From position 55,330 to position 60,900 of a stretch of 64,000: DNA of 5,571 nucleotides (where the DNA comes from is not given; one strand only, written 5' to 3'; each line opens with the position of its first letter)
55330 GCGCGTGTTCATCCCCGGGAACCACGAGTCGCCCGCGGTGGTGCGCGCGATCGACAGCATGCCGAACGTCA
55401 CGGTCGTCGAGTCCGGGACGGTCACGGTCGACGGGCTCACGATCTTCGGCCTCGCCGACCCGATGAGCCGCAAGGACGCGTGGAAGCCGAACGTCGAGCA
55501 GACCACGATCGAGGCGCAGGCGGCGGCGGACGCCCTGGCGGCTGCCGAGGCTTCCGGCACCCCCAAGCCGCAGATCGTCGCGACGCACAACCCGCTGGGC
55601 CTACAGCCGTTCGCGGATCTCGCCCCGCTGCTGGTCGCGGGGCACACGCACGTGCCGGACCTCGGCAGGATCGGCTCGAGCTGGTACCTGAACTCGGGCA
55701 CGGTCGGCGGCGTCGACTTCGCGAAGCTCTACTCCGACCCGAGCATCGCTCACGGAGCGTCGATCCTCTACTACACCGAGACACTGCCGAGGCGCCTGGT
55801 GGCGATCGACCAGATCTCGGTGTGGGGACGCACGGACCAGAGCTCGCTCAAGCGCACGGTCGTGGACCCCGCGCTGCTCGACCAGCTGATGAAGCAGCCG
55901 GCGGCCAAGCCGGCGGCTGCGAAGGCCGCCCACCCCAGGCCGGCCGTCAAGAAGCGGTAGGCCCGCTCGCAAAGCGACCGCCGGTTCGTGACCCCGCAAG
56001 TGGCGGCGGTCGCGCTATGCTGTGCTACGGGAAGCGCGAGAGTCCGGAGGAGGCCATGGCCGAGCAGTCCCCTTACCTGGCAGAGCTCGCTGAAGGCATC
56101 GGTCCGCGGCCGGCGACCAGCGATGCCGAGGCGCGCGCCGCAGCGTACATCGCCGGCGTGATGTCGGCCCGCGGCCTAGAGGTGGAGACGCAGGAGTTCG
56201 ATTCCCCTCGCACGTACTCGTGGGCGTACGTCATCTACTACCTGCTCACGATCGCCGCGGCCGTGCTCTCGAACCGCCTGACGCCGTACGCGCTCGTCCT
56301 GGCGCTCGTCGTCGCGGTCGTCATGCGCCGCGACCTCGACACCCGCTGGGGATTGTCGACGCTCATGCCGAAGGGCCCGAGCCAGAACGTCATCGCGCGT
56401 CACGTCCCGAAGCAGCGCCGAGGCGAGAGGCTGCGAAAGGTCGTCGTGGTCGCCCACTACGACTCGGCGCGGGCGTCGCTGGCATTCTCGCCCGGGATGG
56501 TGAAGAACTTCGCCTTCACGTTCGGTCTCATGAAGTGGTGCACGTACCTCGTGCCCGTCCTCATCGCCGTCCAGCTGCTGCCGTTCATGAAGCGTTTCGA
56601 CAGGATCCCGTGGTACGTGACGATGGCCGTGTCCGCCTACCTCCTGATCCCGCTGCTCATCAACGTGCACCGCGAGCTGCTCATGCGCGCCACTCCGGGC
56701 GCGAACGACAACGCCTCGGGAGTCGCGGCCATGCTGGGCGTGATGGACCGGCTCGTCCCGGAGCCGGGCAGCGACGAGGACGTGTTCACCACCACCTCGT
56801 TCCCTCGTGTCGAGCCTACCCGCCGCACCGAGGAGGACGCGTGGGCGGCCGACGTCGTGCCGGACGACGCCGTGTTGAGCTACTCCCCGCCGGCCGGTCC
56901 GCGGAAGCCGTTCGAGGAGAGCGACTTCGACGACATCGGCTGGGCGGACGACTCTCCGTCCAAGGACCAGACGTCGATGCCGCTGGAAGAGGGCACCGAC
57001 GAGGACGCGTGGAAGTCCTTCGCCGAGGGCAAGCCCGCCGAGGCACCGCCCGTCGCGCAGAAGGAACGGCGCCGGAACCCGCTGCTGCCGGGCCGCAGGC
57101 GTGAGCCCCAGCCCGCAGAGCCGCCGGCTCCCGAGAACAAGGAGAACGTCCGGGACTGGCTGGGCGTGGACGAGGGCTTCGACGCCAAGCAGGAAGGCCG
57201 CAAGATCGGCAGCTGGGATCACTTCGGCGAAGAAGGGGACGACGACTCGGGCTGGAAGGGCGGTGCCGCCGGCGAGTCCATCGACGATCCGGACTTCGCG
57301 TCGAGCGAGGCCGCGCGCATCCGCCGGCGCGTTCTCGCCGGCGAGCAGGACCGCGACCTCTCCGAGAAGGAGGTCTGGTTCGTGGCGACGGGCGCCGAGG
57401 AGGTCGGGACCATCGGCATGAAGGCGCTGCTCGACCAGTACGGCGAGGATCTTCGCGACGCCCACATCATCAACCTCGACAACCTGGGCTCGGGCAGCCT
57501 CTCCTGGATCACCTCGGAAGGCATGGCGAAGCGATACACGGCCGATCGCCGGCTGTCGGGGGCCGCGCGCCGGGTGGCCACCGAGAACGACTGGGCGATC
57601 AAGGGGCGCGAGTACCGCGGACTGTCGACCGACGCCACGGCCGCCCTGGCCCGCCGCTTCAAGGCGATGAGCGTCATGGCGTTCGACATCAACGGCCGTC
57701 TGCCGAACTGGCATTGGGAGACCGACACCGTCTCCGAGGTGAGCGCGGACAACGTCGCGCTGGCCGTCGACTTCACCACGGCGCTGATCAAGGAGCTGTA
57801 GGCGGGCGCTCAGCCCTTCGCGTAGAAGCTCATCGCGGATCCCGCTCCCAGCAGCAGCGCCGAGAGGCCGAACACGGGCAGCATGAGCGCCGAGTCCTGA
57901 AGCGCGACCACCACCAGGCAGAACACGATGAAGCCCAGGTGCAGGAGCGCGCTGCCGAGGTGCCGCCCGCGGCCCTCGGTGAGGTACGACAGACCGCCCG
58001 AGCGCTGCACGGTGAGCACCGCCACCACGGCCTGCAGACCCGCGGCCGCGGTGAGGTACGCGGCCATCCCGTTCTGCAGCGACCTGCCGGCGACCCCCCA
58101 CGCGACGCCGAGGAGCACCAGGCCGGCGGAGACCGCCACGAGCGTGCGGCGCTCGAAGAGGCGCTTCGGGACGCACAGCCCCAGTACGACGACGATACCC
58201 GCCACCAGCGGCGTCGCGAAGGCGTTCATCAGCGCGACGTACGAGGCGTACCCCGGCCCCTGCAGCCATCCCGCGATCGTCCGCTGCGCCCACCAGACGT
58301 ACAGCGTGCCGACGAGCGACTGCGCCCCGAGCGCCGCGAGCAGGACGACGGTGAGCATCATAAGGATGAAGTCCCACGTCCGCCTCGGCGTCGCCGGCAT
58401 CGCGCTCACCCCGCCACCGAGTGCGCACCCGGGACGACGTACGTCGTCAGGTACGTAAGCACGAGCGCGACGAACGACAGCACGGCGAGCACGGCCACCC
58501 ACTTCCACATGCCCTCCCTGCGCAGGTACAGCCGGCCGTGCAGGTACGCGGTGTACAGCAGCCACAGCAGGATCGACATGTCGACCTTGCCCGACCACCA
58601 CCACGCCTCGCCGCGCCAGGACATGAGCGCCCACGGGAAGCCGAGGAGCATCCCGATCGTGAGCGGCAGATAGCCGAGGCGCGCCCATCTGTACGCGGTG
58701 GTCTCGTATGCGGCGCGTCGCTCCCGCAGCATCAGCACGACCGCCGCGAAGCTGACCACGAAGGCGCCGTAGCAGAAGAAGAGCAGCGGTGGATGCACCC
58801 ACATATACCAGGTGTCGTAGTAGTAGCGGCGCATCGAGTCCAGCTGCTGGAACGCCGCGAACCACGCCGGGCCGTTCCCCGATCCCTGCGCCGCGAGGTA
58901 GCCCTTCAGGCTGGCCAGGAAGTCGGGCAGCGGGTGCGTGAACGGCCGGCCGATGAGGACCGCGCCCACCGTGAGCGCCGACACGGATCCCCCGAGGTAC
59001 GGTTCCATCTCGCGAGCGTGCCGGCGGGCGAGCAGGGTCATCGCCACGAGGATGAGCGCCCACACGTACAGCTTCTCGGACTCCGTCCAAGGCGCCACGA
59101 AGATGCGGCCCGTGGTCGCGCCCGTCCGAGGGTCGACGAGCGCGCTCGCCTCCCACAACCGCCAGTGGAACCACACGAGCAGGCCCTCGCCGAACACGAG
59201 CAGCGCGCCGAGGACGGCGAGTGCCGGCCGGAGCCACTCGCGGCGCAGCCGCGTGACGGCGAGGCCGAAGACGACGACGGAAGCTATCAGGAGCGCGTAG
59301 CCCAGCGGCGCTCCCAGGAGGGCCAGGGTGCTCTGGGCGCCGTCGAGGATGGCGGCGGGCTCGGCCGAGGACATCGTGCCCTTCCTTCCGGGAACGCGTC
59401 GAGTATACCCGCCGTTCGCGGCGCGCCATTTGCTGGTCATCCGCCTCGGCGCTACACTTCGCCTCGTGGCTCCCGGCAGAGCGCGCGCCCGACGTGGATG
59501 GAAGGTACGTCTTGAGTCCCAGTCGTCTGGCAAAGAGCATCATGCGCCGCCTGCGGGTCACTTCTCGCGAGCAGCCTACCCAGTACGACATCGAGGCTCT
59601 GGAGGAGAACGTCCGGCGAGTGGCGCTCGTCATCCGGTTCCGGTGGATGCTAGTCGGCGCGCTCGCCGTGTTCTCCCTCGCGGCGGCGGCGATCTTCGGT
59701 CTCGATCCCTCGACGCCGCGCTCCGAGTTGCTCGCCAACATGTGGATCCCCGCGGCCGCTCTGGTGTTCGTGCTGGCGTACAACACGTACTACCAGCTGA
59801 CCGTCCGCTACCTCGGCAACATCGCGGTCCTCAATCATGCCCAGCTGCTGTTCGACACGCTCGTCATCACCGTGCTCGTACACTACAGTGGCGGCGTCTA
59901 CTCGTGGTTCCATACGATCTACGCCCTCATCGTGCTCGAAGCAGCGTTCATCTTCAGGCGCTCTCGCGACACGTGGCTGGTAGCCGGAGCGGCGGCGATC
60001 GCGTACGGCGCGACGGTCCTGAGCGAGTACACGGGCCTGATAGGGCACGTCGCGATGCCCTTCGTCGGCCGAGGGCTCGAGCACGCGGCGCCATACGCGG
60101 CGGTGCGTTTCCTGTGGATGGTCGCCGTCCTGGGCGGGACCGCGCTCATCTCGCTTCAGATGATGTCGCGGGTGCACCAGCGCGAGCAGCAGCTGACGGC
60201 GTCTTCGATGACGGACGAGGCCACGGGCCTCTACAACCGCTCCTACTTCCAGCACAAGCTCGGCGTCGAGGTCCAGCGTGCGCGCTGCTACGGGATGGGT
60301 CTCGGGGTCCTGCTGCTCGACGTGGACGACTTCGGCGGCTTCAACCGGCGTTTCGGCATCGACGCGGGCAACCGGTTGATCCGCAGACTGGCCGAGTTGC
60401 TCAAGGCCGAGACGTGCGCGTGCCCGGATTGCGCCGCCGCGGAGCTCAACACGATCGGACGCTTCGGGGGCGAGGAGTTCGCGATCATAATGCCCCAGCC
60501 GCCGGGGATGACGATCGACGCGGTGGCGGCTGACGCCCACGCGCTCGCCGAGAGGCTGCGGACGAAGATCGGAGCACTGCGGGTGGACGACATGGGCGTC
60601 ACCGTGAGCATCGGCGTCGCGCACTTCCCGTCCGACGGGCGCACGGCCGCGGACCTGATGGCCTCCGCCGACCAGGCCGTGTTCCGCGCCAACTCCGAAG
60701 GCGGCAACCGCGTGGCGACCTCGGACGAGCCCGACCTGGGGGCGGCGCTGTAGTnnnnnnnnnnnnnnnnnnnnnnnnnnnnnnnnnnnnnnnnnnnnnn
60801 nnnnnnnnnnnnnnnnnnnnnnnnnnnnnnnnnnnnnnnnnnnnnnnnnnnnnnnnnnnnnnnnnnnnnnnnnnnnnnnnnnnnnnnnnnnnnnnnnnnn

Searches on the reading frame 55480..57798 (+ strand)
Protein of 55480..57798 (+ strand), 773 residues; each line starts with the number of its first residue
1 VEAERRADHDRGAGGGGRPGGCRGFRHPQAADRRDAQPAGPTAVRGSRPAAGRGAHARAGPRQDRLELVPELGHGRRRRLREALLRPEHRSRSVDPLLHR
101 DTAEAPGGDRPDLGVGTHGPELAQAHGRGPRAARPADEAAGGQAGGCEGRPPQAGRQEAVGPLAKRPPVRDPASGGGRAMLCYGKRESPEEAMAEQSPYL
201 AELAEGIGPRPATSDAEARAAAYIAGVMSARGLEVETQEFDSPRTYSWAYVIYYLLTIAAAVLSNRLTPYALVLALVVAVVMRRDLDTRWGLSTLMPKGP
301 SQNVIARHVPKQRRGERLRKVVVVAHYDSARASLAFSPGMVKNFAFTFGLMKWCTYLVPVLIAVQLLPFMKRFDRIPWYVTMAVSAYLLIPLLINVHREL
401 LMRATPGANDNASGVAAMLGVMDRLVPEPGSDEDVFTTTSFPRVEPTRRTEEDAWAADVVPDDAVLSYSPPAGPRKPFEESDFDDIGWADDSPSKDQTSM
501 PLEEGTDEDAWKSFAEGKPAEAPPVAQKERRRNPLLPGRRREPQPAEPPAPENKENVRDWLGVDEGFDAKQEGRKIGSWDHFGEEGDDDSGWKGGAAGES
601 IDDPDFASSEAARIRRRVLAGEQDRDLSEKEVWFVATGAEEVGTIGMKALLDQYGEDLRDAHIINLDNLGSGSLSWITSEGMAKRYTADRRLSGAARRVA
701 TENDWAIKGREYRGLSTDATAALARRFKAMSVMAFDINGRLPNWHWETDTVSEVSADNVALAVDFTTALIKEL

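Call 14: search_protein_families(library=pfam, proteins=[window:55480-57798:+], max_evalue=0.01)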
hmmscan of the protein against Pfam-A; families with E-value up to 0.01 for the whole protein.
window:55480-57798:+ (773 aa): 1 family
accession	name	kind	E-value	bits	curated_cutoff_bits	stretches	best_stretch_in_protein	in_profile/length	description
PF04389.22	Peptidase_M28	-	2.4e-15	57.2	21.3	2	623-760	50-183/193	Peptidase family M28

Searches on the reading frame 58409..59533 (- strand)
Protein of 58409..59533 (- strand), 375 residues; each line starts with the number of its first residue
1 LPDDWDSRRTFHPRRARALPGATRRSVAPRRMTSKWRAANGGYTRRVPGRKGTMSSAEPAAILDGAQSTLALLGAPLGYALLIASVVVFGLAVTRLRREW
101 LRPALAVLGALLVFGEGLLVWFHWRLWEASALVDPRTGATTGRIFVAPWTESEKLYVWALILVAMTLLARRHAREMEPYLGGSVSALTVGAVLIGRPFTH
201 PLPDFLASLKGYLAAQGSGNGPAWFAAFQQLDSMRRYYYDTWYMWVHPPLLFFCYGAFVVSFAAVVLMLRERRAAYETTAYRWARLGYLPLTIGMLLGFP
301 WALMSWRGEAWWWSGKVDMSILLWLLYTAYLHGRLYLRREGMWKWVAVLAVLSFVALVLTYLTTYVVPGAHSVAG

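Call 14: search_protein_families(library=pfam, proteins=[window:58409-59533:-], max_evalue=0.01)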
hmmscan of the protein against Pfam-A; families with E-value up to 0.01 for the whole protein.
window:58409-59533:- (375 aa): 2 families
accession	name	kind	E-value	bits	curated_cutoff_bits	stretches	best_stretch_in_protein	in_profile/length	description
PF01578.25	Cytochrom_C_asm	-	3.1e-22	79.7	29.9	1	153-366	6-206/212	Cytochrome C assembly protein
PF16927.11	HisKA_7TM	-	0.0096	16.2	28.6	1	77-184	63-170/224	N-terminal 7TM region of histidine kinase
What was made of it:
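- Checked: A Cytochrom_C_asm (CcsA-like) gene lies at 58406-59533 (-) (call 14).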

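Call 65: search_protein_families(library=ncbifam, proteins=[window:58409-59374:-], max_evalue=0.001)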
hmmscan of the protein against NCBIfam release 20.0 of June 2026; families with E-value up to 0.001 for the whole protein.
window:58409-59374:- (322 aa): 4 families
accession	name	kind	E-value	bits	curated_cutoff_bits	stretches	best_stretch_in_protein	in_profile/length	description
TIGR03144.1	cytochr_II_ccsB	equivalog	2e-11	44.1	187.6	1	224-319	157-250/252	c-type cytochrome biogenesis protein CcsB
NF007691.0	PRK10369.1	subfamily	2.3e-11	43.2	394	1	192-314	172-295/573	heme lyase NrfEFG subunit NrfE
TIGR00353.1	nrfE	subfamily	3.9e-11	42.5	569.05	1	193-314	119-241/578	heme lyase CcmF/NrfE family subunit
TIGR03145.1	cyt_nit_nrfE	subfamily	5.2e-10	38.7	927.3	1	193-314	171-293/631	heme lyase NrfEFG subunit NrfE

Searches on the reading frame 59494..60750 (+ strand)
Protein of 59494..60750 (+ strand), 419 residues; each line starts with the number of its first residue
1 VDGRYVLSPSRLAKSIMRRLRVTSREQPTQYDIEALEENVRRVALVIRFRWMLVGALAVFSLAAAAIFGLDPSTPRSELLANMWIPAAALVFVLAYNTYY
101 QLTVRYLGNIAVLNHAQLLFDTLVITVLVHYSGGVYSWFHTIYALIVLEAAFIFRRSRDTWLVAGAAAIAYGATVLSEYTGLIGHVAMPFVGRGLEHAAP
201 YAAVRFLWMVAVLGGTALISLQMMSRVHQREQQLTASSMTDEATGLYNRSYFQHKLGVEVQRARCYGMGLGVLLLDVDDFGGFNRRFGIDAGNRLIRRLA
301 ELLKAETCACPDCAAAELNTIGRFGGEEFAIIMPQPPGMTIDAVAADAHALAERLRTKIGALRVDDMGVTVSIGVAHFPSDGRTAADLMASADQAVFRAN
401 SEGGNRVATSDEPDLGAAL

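Call 14: search_protein_families(library=pfam, proteins=[window:59494-60750:+], max_evalue=0.01)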
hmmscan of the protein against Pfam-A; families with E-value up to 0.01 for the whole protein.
window:59494-60750:+ (419 aa): 2 families
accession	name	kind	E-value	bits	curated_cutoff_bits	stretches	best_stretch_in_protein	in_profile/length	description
PF00990.26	GGDEF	-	3e-29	102.3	23.8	1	239-406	2-161/161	Diguanylate cyclase, GGDEF domain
PF25323.1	6TM_PilS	-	1.3e-05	25.4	27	1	40-179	9-145/189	PilS-like transmembrane domain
